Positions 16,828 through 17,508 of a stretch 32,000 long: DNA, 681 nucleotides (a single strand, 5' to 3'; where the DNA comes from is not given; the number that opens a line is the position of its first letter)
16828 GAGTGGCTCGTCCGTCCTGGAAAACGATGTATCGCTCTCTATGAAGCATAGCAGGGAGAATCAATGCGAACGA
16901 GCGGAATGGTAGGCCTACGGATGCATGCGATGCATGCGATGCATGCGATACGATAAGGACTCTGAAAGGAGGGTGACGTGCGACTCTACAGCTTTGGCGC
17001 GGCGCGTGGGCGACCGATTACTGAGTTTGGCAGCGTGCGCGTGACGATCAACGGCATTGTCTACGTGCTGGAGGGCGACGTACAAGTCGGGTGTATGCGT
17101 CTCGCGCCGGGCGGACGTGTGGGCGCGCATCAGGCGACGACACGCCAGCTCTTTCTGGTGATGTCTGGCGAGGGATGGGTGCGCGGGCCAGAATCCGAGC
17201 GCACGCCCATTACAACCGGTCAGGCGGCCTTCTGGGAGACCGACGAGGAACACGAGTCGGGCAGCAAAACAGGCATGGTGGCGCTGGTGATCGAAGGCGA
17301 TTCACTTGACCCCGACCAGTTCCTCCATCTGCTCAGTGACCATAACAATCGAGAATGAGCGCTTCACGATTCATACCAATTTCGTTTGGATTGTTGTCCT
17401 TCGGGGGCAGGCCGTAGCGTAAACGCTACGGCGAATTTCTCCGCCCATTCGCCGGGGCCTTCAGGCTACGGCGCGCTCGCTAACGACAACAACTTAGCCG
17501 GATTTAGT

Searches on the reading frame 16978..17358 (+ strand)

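Call 35: search_protein_families(library=pfam, proteins=[window:16978-17358:+], max_evalue=0.001)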
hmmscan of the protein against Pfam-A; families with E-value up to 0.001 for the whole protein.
window:16978-17358:+ (126 aa): 1 family
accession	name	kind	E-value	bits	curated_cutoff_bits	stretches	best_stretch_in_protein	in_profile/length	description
PF07883.17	Cupin_2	-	1.1e-06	28.6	27.2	1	40-98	3-60/70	Cupin domain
